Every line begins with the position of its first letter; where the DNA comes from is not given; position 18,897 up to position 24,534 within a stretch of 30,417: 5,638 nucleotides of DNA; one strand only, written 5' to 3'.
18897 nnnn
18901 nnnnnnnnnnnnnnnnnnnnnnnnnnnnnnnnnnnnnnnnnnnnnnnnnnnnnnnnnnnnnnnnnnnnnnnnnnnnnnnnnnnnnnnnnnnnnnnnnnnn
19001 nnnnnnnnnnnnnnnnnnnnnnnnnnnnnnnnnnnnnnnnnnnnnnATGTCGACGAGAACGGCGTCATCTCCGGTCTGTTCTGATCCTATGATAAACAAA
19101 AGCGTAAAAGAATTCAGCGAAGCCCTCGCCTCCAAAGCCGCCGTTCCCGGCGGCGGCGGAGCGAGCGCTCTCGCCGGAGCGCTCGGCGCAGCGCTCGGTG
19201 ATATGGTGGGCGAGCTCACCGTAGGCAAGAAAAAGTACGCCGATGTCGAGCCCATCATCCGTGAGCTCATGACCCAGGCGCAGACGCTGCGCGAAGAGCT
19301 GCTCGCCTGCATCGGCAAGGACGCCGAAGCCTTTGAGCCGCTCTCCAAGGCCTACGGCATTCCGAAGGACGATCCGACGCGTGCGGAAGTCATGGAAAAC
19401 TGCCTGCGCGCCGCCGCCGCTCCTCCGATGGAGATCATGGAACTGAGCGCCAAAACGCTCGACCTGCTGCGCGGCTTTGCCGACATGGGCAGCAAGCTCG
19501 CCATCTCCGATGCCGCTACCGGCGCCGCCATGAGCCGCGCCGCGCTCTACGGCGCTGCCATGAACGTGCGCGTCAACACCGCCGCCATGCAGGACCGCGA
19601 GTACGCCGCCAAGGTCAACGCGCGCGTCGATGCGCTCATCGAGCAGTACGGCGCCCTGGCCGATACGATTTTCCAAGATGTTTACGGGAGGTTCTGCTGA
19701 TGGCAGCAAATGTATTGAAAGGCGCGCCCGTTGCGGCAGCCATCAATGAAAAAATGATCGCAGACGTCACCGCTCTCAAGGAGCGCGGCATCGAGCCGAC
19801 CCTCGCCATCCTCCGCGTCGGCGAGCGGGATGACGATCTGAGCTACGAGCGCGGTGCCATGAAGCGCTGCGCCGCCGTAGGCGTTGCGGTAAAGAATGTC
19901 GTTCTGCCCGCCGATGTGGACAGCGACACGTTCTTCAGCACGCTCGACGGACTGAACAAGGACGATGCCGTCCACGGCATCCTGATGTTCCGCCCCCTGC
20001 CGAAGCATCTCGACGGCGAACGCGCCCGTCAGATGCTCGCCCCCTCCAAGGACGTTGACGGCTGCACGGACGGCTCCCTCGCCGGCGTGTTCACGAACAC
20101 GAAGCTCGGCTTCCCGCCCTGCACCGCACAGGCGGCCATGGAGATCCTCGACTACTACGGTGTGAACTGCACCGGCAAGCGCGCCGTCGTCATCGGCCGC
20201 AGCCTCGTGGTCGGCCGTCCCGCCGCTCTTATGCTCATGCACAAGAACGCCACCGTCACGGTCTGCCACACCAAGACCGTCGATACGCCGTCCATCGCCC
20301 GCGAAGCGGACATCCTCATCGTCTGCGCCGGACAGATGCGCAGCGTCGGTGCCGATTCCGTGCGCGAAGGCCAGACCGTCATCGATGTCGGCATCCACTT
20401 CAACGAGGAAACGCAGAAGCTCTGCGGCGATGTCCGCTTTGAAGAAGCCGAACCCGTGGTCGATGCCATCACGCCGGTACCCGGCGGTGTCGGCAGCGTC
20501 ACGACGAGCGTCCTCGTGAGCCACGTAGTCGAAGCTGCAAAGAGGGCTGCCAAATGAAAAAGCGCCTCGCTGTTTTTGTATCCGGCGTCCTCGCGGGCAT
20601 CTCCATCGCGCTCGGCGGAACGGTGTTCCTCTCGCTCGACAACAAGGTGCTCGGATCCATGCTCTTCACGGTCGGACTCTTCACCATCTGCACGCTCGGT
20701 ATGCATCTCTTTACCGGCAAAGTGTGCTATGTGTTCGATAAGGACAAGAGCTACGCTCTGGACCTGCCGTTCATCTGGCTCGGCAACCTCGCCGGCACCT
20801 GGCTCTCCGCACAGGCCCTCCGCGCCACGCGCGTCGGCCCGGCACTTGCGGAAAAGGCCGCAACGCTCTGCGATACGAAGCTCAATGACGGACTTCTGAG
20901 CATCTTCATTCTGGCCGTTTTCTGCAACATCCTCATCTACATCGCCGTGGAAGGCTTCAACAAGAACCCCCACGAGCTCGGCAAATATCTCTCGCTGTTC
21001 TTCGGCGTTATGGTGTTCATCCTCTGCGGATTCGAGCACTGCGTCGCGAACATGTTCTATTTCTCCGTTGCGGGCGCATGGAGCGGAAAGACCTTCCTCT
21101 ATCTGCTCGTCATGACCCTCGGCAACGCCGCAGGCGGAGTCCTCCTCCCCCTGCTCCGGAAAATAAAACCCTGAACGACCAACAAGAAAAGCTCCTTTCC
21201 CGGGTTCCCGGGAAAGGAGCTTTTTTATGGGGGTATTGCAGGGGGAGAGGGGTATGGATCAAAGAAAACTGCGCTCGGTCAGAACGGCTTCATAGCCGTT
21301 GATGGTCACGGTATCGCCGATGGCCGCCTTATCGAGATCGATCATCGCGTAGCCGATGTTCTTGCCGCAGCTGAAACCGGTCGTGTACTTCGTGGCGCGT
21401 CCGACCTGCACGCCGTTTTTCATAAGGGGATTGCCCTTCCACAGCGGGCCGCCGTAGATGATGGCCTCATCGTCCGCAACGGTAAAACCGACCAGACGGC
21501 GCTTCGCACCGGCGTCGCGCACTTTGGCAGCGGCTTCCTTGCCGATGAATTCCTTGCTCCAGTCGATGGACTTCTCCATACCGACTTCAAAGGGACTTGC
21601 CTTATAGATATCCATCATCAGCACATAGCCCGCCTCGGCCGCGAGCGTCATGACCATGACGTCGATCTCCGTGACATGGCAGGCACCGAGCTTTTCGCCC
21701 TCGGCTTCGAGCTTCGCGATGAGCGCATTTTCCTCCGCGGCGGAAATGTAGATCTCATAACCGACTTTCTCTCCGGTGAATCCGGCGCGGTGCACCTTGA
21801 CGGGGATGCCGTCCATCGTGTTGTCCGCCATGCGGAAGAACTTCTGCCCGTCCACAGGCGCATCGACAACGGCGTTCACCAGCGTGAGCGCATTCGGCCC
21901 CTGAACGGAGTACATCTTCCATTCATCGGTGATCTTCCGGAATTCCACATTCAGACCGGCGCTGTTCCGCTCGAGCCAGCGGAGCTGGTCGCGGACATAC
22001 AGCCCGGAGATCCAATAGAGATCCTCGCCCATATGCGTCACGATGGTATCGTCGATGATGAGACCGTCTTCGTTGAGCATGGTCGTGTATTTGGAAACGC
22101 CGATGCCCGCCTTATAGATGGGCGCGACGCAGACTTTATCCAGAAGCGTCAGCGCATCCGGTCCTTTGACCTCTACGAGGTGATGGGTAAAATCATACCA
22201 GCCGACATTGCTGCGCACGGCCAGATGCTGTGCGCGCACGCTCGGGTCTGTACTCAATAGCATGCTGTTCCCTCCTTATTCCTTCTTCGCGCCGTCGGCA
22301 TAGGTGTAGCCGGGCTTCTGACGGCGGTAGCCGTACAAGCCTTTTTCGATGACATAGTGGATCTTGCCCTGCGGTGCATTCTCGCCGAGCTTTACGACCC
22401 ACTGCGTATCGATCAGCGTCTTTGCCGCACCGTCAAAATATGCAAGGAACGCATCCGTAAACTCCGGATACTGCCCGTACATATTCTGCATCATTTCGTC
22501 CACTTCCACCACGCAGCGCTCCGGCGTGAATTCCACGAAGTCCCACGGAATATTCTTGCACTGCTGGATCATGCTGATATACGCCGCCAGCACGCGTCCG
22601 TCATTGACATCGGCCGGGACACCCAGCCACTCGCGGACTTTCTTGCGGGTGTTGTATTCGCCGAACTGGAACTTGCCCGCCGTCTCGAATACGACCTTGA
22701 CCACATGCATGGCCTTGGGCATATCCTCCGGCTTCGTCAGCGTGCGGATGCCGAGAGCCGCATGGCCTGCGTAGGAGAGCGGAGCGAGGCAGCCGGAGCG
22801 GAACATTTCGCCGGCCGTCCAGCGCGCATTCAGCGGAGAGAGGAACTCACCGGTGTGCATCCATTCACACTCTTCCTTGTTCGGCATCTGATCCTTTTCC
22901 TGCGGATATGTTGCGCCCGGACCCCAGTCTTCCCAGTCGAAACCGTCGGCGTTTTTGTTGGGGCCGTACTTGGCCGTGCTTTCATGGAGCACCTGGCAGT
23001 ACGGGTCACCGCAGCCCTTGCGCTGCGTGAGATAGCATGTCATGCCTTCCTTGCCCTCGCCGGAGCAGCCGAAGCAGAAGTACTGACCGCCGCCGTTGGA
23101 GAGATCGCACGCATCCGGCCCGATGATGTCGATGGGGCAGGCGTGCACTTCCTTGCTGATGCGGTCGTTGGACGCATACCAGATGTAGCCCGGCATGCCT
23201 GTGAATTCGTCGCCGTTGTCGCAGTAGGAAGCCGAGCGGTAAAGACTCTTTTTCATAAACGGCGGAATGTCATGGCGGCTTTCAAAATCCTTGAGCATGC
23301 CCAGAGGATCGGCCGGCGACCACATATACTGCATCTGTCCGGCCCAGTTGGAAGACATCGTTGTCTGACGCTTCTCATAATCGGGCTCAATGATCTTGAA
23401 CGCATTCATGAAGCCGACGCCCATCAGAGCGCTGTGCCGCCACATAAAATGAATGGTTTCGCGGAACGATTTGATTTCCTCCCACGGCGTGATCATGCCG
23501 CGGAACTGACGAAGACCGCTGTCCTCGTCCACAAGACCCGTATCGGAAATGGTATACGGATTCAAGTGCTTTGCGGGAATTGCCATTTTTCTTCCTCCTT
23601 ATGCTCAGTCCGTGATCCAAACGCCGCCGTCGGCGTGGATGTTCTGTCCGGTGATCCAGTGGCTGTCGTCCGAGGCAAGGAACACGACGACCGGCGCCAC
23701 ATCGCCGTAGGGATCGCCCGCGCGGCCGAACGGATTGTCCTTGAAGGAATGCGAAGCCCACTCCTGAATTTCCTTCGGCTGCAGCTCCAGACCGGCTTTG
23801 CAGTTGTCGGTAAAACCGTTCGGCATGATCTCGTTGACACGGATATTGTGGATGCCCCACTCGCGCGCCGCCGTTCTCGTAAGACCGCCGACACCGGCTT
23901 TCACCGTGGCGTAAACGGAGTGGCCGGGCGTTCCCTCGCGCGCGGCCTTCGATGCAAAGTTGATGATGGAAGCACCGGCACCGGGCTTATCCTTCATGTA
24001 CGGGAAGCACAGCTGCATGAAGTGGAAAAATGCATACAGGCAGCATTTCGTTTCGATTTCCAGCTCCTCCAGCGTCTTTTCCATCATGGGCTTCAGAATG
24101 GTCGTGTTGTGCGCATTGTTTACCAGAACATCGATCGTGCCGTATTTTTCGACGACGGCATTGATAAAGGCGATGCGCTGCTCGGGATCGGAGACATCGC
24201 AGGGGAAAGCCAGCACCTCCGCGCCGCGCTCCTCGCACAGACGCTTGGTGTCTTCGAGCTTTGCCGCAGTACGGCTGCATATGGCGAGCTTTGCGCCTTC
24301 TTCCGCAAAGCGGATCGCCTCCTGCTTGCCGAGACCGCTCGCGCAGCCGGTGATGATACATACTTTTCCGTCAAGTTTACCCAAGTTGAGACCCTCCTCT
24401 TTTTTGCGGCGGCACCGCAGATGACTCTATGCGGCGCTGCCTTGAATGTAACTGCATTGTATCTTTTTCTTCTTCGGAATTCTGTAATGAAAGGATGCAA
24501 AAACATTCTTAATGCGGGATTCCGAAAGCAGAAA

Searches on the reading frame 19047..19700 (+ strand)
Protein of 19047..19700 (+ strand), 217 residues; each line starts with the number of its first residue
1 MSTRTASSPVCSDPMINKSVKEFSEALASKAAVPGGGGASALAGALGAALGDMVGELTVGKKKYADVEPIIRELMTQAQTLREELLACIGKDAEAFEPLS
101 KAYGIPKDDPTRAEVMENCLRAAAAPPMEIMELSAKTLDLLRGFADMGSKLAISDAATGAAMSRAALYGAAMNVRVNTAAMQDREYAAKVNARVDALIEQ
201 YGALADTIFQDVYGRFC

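Call 4: search_protein_families(library=pfam, proteins=[window:19047-19700:+])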
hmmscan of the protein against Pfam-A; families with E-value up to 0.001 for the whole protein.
window:19047-19700:+ (217 aa): 1 family
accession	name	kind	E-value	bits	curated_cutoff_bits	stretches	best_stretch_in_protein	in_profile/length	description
PF04961.17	FTCD_C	-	1.3e-57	194.9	24.5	1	19-195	1-181/182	Formiminotransferase-cyclodeaminase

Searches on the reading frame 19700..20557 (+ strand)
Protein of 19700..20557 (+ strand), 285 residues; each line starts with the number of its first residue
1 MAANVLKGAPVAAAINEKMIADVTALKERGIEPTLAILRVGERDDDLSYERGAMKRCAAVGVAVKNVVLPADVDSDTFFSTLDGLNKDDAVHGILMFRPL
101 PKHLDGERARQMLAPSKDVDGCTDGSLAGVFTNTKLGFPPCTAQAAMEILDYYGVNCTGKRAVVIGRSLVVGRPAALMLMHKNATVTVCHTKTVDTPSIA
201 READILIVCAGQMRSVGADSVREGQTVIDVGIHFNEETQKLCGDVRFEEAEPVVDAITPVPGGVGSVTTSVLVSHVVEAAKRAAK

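Call 4: search_protein_families(library=pfam, proteins=[window:19700-20557:+])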
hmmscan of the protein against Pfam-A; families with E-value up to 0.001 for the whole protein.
window:19700-20557:+ (285 aa): 2 families
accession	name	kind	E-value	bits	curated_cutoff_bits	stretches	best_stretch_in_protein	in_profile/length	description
PF02882.25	THF_DHG_CYH_C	-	2e-53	180.4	27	1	131-283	8-159/160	Tetrahydrofolate dehydrogenase/cyclohydrolase, NAD(P)-binding domain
PF00763.28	THF_DHG_CYH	-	8.3e-30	103.9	32.8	1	6-120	1-115/115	Tetrahydrofolate dehydrogenase/cyclohydrolase, catalytic domain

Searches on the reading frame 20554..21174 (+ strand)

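Call 4: search_protein_families(library=pfam, proteins=[window:20554-21174:+])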
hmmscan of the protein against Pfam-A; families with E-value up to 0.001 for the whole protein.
window:20554-21174:+ (206 aa): 1 family
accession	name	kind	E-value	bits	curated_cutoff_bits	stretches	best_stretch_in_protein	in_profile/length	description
PF01226.23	Form_Nir_trans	-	1e-33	117.1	34.6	1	6-198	20-233/240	Formate/nitrite transporter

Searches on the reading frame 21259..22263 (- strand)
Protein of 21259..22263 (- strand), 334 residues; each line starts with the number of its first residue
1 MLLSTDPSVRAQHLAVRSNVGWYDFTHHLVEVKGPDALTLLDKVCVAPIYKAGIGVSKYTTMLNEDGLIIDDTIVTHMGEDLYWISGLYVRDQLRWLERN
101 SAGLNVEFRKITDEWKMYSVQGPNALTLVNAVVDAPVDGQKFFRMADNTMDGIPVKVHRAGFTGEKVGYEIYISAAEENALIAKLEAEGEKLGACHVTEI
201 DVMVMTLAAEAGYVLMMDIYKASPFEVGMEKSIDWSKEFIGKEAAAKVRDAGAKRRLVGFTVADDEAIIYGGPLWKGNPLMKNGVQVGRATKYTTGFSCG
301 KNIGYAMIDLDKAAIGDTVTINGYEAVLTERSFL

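Call 4: search_protein_families(library=pfam, proteins=[window:21259-22263:-])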
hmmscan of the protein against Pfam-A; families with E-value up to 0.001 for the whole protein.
window:21259-22263:- (334 aa): 2 families
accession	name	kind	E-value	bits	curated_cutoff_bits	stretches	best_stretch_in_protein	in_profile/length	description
PF01571.26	GCV_T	-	9.1e-43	146.8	25.6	1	8-229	28-252/255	Aminomethyltransferase folate-binding domain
PF08669.17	GCV_T_C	-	2e-11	44.1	25.9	1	255-322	1-63/80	Glycine cleavage T-protein C-terminal barrel domain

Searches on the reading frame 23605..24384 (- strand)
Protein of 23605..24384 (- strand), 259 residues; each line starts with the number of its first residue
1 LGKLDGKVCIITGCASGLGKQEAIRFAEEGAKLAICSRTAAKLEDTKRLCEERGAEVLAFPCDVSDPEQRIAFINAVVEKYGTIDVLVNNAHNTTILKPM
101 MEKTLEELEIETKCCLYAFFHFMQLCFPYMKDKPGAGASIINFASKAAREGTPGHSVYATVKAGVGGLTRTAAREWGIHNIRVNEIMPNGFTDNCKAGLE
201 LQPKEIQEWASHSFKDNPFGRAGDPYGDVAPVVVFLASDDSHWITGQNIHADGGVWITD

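Call 4: search_protein_families(library=pfam, proteins=[window:23605-24384:-])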
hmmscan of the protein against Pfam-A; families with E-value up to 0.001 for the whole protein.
window:23605-24384:- (259 aa): 4 families
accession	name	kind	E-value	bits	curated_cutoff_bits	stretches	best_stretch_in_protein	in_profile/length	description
PF13561.12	adh_short_C2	-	8.3e-53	179.8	27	1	13-255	1-235/236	Enoyl-(Acyl carrier protein) reductase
PF00106.31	adh_short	-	2.3e-44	151.7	26.6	1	7-191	1-182/195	short chain dehydrogenase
PF08659.16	KR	-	3.2e-10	40.7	22.6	1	9-160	3-151/180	KR domain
PF23441.1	SDR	-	1.6e-09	37.9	27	1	5-257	6-257/258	SDR-like rossmann domain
